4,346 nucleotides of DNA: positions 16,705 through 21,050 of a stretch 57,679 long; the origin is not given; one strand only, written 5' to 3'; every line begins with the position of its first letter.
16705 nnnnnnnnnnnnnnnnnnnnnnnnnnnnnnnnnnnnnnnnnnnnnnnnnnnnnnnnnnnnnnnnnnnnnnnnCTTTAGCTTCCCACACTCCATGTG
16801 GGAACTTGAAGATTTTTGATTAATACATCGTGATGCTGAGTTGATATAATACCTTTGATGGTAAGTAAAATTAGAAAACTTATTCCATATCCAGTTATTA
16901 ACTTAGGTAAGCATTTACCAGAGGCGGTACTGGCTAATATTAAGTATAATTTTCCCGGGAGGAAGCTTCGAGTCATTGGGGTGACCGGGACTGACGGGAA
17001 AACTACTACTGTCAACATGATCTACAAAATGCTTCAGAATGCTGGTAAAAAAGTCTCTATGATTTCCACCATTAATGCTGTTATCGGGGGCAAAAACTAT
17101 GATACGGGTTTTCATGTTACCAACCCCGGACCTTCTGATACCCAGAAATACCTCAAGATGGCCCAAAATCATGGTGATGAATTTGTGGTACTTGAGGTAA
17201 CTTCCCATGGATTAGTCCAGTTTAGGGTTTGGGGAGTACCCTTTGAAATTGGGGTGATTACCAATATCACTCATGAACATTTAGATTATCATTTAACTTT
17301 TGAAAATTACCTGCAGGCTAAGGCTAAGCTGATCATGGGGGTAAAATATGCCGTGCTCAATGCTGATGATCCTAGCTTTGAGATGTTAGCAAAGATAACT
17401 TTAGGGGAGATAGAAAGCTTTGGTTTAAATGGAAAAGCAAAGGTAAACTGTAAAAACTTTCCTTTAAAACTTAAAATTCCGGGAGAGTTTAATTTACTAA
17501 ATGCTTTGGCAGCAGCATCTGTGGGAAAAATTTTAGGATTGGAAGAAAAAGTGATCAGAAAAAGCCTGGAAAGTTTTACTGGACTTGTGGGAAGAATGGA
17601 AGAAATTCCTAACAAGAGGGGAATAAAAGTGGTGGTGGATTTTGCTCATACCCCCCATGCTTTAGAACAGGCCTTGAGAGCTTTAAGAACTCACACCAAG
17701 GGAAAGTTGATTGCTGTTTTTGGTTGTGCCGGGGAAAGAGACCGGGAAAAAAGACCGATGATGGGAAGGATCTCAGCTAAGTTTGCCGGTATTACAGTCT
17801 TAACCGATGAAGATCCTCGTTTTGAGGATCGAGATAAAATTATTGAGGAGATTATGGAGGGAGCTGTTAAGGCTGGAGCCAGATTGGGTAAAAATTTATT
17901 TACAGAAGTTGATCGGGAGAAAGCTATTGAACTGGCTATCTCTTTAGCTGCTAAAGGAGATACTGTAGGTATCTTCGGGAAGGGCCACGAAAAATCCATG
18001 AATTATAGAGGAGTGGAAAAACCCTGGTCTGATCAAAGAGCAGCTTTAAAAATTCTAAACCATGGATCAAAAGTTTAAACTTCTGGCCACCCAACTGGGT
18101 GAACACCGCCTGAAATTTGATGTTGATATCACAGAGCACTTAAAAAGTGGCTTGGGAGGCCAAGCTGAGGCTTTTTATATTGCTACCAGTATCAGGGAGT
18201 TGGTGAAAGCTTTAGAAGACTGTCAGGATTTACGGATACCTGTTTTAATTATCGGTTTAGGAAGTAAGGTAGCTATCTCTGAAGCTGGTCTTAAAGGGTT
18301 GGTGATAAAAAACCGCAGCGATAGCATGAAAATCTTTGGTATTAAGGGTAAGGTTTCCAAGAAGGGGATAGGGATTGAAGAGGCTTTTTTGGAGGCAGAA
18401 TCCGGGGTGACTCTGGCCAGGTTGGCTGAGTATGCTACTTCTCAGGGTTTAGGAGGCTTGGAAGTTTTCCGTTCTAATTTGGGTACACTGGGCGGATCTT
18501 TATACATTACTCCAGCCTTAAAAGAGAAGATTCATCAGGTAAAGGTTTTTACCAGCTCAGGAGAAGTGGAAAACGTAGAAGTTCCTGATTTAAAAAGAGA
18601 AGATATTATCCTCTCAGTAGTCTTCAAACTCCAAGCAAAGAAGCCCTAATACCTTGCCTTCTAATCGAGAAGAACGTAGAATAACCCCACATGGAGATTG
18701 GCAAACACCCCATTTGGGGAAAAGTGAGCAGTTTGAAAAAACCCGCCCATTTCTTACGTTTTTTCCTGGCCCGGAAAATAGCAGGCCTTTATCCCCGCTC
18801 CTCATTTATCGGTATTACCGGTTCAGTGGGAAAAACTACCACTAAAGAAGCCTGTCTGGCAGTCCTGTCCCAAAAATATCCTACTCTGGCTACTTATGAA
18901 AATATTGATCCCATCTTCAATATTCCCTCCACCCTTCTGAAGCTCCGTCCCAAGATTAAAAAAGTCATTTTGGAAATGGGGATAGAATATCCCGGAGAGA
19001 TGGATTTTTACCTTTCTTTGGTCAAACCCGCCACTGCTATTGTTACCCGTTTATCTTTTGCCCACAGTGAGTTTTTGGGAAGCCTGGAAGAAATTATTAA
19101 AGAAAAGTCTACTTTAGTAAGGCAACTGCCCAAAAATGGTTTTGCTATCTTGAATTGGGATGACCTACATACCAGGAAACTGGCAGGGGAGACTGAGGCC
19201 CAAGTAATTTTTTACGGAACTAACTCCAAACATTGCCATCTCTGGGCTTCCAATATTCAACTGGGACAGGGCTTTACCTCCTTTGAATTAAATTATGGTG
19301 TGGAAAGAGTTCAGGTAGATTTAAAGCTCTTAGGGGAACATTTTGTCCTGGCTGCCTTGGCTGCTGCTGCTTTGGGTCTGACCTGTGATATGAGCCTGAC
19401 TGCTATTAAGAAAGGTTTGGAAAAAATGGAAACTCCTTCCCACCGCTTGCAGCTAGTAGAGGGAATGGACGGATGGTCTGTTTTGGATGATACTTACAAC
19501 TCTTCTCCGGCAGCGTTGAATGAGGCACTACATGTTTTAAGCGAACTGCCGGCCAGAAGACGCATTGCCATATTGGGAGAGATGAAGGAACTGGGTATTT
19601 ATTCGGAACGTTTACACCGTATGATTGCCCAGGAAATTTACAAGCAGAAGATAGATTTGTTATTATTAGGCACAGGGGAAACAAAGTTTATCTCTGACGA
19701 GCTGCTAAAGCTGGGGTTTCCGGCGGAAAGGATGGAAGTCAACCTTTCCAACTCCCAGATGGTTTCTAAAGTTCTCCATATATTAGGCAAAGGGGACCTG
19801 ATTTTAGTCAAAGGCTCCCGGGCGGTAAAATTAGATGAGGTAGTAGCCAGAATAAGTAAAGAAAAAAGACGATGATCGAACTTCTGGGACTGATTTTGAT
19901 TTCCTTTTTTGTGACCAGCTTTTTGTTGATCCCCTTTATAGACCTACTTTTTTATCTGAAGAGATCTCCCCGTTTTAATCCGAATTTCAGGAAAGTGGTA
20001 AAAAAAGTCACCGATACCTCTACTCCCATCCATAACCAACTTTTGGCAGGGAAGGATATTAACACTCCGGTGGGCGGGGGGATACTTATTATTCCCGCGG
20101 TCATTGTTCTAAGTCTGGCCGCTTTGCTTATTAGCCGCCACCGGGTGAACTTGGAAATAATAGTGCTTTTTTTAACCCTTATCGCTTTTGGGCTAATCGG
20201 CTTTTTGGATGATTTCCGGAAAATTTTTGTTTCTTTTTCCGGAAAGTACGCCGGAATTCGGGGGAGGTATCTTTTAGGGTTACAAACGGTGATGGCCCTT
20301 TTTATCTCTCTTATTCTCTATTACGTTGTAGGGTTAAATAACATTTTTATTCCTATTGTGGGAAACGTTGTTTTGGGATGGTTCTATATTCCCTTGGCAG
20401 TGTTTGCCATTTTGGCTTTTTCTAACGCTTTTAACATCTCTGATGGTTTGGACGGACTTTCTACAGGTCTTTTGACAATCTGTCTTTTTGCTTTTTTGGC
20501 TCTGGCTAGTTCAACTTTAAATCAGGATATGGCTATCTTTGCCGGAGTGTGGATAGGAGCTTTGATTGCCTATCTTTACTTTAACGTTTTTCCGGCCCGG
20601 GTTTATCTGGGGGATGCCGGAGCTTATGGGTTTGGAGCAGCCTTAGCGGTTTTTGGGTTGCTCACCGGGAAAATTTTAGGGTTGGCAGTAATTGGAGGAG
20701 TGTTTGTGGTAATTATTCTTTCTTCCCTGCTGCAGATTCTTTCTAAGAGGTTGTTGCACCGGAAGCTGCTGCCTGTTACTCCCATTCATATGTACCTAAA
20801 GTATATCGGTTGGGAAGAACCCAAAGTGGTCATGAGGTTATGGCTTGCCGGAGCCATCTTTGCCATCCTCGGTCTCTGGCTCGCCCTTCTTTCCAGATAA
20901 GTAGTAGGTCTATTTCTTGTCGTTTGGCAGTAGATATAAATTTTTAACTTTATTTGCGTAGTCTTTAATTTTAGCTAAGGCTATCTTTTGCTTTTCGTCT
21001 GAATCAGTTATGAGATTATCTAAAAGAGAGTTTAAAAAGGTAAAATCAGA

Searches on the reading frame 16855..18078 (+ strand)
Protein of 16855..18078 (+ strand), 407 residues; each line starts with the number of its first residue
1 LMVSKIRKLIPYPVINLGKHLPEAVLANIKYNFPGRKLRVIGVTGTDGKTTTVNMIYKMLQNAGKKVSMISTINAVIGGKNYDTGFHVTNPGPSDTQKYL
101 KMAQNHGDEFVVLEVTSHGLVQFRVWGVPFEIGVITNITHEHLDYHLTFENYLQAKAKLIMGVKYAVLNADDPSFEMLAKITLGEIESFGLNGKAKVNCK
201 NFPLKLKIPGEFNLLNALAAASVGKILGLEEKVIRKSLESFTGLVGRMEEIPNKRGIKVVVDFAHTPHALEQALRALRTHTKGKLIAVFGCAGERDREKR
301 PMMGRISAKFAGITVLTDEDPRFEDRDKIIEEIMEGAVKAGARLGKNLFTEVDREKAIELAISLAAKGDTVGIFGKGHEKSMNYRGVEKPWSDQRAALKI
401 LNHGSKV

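Call 11: search_protein_families(library=pfam, proteins=[window:16855-18078:+], max_evalue=0.00001)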
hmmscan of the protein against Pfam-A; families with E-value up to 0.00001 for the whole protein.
window:16855-18078:+ (407 aa): 2 families
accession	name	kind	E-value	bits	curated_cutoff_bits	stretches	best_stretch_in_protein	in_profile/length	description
PF08245.18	Mur_ligase_M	-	5.9e-41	141.1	24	1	43-223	1-199/200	Mur ligase middle domain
PF02875.26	Mur_ligase_C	-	1.5e-32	113.5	28.4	1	246-377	1-127/127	Mur ligase, glutamate ligase domain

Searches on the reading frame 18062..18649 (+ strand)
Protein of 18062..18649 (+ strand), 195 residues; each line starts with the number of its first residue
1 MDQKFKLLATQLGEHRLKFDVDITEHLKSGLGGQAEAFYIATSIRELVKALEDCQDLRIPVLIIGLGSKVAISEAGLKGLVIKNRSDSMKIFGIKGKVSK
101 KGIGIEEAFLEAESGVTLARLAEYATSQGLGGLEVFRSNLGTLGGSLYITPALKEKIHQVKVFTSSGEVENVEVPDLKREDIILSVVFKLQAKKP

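Call 11: search_protein_families(library=pfam, proteins=[window:18062-18649:+], max_evalue=0.00001)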
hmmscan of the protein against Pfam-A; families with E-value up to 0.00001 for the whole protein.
window:18062-18649:+ (195 aa): 1 family
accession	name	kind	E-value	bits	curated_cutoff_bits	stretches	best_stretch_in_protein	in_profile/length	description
PF01565.28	FAD_binding_4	-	3.2e-10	40.3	26.4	1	36-149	2-106/139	FAD binding domain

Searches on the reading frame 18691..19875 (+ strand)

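Call 11: search_protein_families(library=pfam, proteins=[window:18691-19875:+], max_evalue=0.00001)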
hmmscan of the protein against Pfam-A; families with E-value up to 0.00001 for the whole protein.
window:18691-19875:+ (394 aa): 2 families
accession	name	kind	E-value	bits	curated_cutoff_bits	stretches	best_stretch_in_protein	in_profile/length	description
PF08245.18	Mur_ligase_M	-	1.1e-37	130.5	24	1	42-228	1-199/200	Mur ligase middle domain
PF02875.26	Mur_ligase_C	-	2.4e-16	61.2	28.4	1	251-377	1-127/127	Mur ligase, glutamate ligase domain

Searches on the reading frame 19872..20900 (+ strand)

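Call 11: search_protein_families(library=pfam, proteins=[window:19872-20900:+], max_evalue=0.00001)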
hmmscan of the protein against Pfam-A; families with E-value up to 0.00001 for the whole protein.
window:19872-20900:+ (342 aa): 1 family
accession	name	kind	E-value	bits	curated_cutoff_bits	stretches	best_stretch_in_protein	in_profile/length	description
PF00953.26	Glycos_transf_4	-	1.1e-26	94.2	27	1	97-264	2-158/160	Glycosyl transferase family 4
